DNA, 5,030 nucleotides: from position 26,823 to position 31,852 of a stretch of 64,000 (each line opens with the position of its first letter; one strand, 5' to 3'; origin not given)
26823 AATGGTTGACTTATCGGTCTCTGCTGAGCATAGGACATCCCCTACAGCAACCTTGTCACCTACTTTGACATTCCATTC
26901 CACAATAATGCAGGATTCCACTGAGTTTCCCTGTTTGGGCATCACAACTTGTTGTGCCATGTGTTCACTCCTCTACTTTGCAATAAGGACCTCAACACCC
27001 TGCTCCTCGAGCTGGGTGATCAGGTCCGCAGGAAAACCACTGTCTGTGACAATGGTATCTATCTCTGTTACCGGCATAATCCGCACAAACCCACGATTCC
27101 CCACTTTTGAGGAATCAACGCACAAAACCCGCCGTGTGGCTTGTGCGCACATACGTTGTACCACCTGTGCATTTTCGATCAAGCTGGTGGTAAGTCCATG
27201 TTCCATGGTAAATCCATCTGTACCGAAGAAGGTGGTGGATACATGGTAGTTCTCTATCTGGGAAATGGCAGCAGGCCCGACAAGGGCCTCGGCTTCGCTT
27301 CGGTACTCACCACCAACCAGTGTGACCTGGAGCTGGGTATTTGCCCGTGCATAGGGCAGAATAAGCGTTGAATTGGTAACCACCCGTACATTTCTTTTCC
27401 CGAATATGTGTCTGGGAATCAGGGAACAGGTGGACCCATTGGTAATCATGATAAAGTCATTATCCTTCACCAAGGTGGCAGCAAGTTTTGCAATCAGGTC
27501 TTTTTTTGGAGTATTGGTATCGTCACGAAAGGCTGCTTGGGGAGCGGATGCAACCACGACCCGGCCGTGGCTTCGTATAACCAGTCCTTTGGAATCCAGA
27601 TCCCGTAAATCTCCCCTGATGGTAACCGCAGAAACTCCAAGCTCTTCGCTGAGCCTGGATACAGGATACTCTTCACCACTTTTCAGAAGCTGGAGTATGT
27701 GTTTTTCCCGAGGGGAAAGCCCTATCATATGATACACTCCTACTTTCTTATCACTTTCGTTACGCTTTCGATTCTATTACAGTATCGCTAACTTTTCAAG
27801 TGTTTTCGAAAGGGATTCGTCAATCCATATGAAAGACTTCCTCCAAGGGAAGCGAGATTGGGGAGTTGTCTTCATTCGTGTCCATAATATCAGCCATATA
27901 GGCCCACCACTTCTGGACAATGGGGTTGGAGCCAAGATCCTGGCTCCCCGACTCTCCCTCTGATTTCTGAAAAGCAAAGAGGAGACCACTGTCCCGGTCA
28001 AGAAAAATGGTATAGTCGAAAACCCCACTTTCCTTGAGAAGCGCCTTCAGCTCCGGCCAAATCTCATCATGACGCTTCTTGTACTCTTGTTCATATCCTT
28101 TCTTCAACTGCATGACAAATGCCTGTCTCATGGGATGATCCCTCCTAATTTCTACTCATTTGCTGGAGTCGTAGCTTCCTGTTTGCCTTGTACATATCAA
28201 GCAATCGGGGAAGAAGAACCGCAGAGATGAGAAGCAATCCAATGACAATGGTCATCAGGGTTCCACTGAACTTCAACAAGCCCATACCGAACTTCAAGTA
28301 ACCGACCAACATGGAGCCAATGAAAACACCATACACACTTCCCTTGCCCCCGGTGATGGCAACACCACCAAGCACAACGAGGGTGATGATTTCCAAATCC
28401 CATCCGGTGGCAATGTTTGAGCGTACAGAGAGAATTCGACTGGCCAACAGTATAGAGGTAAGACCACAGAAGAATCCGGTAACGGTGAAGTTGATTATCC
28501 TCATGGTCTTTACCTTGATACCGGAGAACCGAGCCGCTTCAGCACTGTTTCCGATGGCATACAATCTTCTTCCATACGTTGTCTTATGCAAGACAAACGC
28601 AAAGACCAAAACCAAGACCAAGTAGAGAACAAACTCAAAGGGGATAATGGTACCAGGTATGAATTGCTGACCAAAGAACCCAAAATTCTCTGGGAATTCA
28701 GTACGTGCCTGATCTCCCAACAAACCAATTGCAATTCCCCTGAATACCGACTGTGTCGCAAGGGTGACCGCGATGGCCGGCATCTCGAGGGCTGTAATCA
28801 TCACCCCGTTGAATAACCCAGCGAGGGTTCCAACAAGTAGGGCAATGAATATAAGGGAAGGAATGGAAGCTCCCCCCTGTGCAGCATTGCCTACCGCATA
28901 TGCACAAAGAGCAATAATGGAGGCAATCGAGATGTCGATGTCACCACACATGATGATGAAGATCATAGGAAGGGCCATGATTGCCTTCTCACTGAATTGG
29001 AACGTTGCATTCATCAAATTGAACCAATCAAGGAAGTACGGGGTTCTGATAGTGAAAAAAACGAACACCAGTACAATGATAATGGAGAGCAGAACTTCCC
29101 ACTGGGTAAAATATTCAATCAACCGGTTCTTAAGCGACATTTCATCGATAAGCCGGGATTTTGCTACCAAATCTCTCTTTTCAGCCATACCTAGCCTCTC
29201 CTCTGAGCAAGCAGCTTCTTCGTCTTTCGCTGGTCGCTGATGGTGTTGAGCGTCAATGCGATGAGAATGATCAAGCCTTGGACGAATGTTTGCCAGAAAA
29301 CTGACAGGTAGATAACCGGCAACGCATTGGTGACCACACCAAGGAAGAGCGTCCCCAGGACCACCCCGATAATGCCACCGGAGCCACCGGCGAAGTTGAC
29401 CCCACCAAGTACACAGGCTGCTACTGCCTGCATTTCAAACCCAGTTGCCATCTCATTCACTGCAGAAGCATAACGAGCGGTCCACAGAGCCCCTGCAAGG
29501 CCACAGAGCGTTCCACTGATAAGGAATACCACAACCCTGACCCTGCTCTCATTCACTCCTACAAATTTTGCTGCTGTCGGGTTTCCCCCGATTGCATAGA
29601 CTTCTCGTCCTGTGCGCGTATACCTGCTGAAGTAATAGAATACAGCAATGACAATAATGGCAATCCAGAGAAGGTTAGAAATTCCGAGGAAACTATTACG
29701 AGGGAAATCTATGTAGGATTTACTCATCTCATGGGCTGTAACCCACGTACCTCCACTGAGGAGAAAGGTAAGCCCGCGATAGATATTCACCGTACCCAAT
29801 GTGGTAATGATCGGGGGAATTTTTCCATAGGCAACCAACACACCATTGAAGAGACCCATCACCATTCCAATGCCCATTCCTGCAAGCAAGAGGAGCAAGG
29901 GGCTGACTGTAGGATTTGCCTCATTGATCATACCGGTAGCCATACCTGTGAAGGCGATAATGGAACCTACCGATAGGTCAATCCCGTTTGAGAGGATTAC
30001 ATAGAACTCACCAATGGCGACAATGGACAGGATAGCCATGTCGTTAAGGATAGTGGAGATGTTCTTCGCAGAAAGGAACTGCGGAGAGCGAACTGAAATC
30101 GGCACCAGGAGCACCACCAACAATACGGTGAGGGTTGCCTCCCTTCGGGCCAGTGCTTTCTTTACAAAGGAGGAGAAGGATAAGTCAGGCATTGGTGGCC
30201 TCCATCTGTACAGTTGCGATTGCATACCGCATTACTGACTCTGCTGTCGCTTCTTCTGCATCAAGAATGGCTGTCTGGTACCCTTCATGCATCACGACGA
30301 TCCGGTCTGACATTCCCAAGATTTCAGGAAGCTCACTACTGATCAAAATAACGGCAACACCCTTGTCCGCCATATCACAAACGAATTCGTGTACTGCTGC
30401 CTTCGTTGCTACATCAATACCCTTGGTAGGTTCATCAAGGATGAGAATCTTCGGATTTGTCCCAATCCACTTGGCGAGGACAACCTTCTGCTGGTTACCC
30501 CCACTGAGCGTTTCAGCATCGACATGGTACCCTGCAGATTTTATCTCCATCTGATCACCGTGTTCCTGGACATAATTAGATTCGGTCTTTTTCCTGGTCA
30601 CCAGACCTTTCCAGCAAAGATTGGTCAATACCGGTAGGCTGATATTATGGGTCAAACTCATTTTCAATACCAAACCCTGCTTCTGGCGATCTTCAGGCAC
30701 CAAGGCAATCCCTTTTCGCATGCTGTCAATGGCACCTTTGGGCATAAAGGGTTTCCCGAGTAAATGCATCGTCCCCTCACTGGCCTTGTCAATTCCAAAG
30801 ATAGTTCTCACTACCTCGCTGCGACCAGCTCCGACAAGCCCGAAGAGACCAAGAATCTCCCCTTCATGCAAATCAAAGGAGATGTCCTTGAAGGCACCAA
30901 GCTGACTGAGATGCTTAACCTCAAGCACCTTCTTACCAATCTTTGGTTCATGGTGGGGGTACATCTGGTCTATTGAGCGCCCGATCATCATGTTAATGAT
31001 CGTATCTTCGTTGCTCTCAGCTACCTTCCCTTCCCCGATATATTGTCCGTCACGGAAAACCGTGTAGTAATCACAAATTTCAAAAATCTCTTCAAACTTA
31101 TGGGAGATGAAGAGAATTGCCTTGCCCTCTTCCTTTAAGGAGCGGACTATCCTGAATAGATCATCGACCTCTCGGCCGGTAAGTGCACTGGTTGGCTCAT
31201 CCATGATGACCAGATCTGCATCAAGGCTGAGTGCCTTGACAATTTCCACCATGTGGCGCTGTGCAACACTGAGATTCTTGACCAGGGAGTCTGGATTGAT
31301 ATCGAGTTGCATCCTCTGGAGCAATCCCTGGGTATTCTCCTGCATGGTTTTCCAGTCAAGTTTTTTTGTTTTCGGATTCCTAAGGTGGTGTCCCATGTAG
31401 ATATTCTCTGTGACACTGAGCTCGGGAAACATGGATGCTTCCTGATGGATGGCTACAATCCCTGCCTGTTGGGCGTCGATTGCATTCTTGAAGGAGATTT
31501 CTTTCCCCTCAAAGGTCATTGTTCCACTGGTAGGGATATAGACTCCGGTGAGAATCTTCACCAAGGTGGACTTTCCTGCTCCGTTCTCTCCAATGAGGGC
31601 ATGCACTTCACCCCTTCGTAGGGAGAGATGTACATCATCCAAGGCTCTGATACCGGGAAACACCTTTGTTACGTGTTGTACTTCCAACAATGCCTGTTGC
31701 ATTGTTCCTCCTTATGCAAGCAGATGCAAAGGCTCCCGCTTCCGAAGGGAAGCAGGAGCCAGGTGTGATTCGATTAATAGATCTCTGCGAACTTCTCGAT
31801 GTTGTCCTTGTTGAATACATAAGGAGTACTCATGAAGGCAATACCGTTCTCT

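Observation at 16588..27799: Rhamnulokinase is co-operonic with a SorE-like reductase, an SrlD-like SDR, a PHP protein and a full acetoin/2-oxoacid-dehydrogenase-type complex: a candidate non-aldolase route for 6-deoxyhexulose phosphate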

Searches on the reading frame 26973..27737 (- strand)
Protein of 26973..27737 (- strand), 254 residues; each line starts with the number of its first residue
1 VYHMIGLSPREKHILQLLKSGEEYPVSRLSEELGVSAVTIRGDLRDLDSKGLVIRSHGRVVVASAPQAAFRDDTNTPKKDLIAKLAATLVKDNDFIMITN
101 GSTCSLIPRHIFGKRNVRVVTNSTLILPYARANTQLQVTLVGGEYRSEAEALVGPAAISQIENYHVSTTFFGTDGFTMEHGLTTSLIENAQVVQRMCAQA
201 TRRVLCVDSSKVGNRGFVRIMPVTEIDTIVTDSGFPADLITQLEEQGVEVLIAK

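Call 3: search_protein_families(library=pfam, proteins=[window:26973-27737:-])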
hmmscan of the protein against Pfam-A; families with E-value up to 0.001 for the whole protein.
window:26973-27737:- (254 aa): 6 families
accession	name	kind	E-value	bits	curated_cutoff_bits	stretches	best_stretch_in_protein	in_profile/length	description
PF00455.28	DeoRC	-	7.9e-48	162.9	31.8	1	75-233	2-160/160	DeoR C terminal sensor domain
PF08220.18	HTH_DeoR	-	1.6e-12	47.4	21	1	10-64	1-55/57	DeoR-like helix-turn-helix domain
PF08279.18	HTH_11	-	1.4e-08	34.9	25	1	10-57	1-49/55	HTH domain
PF00392.27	GntR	-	1.4e-05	25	27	1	17-59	17-60/64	Bacterial regulatory proteins, gntR family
PF04545.22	Sigma70_r4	-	2.9e-05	23.9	24.1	1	6-41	4-38/50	Sigma-70, region 4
PF01978.25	TrmB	-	0.00022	21.5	25.6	1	4-60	3-59/68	Sugar-specific transcriptional regulator TrmB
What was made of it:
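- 26973..27737 (-): DeoR-family regulator (probable start at the ATG at 27728 or the GTG at 27737). HTH_DeoR + DeoRC (call 3).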

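Call 4: search_protein_families(library=ncbifam, proteins=[window:26973-27737:-])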
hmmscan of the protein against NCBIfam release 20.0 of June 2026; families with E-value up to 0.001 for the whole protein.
window:26973-27737:- (254 aa): 13 families
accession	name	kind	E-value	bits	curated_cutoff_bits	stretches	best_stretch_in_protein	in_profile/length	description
NF040755.1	AgaR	equivalog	4.9e-49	166.7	260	1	6-253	3-256/256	transcriptional repressor AgaR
NF041397.1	TranRegGlpR_Halo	equivalog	1.3e-46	159.3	300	1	10-251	6-250/253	HTH-type transcriptional regulator GlpR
NF007753.1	PRK10434.1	equivalog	2.7e-44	151.7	350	1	9-252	5-252/253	glucitol operon DNA-binding transcriptional repressor SrlR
NF007316.0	PRK09802.1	equivalog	8.3e-43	146.5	351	1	4-253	12-267/269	DeoR family transcriptional regulator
NF040887.2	trans_reg_YciT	exception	2e-38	132.4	450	1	9-252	3-245/246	DNA-binding transcriptional regulator YciT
NF010034.0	PRK13509.1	equivalog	1.2e-32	113.3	244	1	10-252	6-250/251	HTH-type transcriptional regulator UlaR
NF040890.1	trans_reg_YgbI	equivalog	9.3e-31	107.2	400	1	10-254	6-253/253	DNA-binding transcriptional repressor YgbI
NF008154.0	PRK10906.1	equivalog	9.9e-24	84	331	1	10-250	6-249/252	DeoR/GlpR family transcriptional regulator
NF007720.0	PRK10411.1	equivalog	4.2e-21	75.4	259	1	10-233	5-233/243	L-fucose operon activator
NF007961.0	PRK10681.1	equivalog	5e-20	72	244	1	12-250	10-250/252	DNA-binding transcriptional repressor DeoR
TIGR01884.1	cas_HTH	subfamily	1.4e-06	27.8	60.2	1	4-57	137-190/202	CRISPR-associated CARF protein Csa3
NF053606.1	Sta1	subfamily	0.00029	20.9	80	1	4-58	15-69/100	Sta1 family transcriptional regulator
NF033788.1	HTH_metalloreg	subfamily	0.0007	19.4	55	0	13-63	15-66/77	metalloregulator ArsR/SmtB family transcription factor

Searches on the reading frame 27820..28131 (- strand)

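Call 7: search_protein_families(library=pfam, proteins=[window:27820-28131:-], max_evalue=0.00001)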
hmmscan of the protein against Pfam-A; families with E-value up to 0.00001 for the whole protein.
window:27820-28131:- (103 aa): 1 family
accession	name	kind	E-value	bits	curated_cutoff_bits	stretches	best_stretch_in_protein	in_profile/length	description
PF05336.19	rhaM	-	8.8e-31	106.7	23.4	1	2-102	1-105/105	L-rhamnose mutarotase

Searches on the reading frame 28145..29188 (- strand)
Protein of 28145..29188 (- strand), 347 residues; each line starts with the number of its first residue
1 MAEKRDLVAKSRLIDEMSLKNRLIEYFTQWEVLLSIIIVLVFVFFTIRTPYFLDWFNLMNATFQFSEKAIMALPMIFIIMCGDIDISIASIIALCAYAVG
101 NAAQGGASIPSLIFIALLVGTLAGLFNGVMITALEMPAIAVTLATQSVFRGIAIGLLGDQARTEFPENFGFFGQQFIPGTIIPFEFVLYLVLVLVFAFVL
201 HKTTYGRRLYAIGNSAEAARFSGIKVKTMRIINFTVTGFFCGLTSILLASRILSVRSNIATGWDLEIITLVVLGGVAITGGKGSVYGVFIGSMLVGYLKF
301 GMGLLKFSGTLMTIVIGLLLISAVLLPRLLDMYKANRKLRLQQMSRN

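Call 7: search_protein_families(library=pfam, proteins=[window:28145-29188:-], max_evalue=0.00001)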
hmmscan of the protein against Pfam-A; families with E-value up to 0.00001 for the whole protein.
window:28145-29188:- (347 aa): 1 family
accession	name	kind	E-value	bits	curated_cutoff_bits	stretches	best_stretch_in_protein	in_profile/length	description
PF02653.21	BPD_transp_2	-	6.8e-37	127.5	26.8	1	58-323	2-268/269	Branched-chain amino acid transport system / permease component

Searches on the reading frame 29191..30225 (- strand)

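Call 7: search_protein_families(library=pfam, proteins=[window:29191-30225:-], max_evalue=0.00001)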
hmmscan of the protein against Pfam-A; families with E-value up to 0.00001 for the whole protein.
window:29191-30225:- (344 aa): 1 family
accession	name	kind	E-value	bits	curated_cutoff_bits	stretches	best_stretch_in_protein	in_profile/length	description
PF02653.21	BPD_transp_2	-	8.2e-42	143.6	26.8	1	55-324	1-269/269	Branched-chain amino acid transport system / permease component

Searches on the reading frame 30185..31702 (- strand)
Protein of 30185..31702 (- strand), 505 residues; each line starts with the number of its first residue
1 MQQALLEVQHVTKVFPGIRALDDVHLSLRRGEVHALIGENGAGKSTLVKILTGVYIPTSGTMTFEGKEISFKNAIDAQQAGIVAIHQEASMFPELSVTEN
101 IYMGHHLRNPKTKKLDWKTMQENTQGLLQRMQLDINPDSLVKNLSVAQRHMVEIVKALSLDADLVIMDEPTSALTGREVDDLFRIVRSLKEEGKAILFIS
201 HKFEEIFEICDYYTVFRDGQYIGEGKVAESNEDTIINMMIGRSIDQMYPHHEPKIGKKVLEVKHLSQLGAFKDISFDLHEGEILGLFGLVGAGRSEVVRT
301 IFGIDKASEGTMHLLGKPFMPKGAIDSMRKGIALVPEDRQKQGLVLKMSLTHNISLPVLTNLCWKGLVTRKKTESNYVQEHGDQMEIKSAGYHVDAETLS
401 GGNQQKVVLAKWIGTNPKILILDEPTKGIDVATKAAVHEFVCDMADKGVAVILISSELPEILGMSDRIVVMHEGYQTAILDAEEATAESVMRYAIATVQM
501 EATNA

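Call 7: search_protein_families(library=pfam, proteins=[window:30185-31702:-], max_evalue=0.00001)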
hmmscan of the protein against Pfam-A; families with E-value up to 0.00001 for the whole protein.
window:30185-31702:- (505 aa): 2 families
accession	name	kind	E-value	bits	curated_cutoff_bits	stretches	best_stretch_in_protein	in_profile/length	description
PF00005.33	ABC_tran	-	5.9e-57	192.5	25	2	21-172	1-137/137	ABC transporter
PF13304.12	AAA_21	-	1.1e-07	32.7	27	0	33-76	1-64/304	AAA domain, putative AbiEii toxin, Type IV TA system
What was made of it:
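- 27820..32787 (-): rhaM mutarotase plus rhamnose-type ABC transporter (permeases, ATPase, binding protein). Call 7.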
